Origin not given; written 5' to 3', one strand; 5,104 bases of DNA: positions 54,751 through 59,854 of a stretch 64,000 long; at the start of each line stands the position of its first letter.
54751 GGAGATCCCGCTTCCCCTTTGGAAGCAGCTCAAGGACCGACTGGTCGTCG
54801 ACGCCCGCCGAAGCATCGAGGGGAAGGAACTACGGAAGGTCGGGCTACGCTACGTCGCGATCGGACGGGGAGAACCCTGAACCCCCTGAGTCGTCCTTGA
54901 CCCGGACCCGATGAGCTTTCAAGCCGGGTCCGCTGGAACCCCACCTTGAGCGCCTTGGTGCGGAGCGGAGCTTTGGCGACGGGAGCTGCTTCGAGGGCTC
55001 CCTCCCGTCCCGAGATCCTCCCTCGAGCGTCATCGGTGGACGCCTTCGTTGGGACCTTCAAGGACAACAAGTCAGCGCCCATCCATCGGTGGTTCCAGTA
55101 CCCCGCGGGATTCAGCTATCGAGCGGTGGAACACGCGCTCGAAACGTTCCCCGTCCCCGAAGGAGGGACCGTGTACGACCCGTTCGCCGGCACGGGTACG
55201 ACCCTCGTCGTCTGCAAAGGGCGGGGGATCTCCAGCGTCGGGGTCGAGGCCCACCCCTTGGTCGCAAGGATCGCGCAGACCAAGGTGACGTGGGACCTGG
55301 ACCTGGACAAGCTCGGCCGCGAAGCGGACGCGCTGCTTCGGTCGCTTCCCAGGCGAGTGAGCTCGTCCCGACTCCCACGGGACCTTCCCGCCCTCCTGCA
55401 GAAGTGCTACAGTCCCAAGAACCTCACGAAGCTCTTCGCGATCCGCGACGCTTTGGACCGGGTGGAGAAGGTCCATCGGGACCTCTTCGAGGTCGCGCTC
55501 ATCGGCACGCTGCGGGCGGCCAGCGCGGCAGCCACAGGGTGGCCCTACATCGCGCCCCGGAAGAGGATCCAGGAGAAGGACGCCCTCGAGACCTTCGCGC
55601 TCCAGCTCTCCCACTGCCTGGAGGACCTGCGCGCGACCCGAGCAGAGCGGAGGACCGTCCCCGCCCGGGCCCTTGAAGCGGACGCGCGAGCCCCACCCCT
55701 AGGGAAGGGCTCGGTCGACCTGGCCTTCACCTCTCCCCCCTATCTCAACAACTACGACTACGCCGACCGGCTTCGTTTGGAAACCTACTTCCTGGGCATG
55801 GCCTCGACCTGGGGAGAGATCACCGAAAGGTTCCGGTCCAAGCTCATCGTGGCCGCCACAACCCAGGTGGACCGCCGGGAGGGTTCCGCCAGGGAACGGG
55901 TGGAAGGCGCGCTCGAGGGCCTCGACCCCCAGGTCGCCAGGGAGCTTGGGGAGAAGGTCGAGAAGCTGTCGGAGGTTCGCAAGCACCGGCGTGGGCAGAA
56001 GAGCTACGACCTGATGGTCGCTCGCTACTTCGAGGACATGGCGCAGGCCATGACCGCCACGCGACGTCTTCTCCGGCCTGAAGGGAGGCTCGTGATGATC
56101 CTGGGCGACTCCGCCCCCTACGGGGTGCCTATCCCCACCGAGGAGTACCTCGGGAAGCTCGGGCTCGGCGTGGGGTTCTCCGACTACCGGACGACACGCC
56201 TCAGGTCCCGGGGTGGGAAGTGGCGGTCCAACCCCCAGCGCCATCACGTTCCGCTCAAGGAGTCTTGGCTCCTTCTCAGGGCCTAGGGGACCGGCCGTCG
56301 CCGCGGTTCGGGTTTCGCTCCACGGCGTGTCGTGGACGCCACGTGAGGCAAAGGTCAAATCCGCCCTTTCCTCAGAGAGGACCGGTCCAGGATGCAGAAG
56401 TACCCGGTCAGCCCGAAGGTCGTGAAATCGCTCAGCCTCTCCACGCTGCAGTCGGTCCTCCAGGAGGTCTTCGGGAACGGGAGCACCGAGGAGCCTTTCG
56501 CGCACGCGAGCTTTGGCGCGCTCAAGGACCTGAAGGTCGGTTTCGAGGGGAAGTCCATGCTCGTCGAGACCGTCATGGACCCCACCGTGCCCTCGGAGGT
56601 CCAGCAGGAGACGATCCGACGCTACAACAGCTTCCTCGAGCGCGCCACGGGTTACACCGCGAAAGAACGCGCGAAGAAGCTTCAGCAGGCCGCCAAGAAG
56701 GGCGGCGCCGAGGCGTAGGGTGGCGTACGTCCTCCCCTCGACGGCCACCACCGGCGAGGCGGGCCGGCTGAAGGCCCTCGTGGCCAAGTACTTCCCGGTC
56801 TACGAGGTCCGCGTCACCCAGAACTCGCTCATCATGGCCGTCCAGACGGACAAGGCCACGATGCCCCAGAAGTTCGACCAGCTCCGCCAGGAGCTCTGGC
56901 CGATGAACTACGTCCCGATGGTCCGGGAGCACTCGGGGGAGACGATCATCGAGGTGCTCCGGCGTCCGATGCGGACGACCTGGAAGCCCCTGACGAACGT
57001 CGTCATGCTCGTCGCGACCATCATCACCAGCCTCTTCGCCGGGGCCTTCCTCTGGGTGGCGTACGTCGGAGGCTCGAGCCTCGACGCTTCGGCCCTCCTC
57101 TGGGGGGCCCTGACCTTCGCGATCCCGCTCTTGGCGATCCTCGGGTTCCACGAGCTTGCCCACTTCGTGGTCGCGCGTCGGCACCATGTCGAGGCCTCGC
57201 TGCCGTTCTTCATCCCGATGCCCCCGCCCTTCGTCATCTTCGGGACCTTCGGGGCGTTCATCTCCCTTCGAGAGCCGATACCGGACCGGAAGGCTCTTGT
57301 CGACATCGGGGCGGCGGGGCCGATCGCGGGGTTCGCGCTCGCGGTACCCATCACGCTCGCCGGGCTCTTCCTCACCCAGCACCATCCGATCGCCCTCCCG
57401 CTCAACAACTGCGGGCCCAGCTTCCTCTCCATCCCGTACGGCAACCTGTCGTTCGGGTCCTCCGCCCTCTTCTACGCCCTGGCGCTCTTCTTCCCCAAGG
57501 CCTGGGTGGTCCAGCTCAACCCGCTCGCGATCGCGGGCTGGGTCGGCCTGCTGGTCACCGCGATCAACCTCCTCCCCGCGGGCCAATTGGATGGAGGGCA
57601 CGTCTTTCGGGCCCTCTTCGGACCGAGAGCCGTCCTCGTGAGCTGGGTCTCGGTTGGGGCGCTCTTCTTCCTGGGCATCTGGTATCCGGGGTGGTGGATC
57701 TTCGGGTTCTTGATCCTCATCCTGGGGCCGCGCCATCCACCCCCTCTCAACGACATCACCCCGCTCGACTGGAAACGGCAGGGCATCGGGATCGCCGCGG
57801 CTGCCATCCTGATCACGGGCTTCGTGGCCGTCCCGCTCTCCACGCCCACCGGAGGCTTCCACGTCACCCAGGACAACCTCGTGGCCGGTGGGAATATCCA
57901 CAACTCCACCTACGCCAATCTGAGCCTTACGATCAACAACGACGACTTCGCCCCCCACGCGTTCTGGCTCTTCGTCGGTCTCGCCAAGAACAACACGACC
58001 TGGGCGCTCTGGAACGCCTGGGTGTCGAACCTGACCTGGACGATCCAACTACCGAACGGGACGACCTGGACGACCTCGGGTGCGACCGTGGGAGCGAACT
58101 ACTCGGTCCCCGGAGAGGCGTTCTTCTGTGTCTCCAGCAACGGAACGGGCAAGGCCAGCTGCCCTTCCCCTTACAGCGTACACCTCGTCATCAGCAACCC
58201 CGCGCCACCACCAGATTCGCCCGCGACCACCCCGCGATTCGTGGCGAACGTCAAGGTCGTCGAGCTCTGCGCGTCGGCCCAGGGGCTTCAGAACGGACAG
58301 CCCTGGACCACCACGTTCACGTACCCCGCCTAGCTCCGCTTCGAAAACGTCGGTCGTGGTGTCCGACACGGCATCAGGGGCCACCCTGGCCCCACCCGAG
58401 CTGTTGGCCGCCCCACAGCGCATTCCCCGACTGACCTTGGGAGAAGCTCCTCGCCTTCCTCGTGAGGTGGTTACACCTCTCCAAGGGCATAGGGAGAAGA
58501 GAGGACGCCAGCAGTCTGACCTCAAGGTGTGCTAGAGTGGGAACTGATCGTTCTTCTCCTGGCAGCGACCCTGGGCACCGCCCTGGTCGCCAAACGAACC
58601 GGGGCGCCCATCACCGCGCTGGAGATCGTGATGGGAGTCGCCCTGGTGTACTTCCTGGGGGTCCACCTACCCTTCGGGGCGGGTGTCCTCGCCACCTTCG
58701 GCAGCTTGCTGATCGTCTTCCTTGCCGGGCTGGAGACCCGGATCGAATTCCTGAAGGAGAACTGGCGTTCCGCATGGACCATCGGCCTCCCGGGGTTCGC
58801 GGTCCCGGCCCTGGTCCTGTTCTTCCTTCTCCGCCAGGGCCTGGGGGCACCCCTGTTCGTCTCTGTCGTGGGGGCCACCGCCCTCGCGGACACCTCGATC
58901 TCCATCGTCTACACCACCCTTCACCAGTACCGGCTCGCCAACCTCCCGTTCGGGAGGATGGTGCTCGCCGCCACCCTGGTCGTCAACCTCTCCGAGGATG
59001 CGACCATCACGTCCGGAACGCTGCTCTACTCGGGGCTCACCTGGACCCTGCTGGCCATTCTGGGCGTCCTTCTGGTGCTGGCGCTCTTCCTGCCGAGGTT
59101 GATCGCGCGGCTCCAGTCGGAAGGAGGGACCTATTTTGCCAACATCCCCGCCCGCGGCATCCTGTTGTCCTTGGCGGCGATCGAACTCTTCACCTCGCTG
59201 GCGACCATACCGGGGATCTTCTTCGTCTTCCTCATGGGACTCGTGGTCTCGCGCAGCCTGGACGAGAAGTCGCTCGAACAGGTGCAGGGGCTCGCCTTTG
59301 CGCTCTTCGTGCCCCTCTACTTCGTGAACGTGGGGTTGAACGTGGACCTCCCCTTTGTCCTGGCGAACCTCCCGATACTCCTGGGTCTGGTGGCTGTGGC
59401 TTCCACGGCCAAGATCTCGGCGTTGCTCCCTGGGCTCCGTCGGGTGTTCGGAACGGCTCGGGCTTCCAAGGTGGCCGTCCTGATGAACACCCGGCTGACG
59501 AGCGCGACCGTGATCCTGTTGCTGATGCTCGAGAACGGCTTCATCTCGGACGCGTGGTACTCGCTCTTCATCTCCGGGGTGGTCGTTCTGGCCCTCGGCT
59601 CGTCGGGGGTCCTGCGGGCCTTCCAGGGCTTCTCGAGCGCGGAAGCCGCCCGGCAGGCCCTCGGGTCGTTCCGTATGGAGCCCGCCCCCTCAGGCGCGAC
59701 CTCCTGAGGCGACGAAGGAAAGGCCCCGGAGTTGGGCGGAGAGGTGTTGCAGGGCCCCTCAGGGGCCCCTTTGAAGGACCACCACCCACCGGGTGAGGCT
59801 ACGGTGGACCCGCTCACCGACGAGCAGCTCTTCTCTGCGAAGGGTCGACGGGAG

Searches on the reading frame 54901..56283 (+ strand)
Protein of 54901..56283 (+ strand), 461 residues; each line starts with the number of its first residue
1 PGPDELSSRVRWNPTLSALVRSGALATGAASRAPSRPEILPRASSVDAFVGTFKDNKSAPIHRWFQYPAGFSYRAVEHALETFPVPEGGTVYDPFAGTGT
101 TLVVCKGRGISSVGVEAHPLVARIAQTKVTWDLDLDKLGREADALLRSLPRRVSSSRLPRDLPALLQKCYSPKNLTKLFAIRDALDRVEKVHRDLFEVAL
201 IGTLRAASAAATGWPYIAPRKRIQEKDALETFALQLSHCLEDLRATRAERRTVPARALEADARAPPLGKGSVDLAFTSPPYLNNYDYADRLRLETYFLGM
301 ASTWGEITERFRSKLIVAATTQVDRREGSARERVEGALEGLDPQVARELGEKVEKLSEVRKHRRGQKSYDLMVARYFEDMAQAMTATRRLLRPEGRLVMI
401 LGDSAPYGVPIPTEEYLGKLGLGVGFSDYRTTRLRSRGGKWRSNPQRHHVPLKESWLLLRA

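Call 62: search_protein_families(library=pfam, proteins=[window:54901-56283:+], max_evalue=0.0001)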
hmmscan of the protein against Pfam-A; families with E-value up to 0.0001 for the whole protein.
window:54901-56283:+ (461 aa): 1 family
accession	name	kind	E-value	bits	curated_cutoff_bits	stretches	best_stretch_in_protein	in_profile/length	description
PF01555.25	N6_N4_Mtase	-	9.3e-11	42.5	26.7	1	65-126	160-220/221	DNA methylase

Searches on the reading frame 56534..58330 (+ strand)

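Call 62: search_protein_families(library=pfam, proteins=[window:56534-58330:+], max_evalue=0.0001)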
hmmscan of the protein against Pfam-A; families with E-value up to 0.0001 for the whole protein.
window:56534-58330:+ (599 aa): 1 family
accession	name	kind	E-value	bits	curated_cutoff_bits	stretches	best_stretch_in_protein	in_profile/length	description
PF02163.28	Peptidase_M50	-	1.5e-20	73.9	27.2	1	195-363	2-195/221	Peptidase family M50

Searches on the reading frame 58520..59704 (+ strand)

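Call 62: search_protein_families(library=pfam, proteins=[window:58520-59704:+], max_evalue=0.0001)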
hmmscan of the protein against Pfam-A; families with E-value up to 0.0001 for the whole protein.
window:58520-59704:+ (395 aa): 1 family
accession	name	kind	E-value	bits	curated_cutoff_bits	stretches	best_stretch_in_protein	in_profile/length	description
PF00999.27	Na_H_Exchanger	-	5.6e-26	91.7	26.2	1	14-359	2-363/375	Sodium/hydrogen exchanger, transmembrane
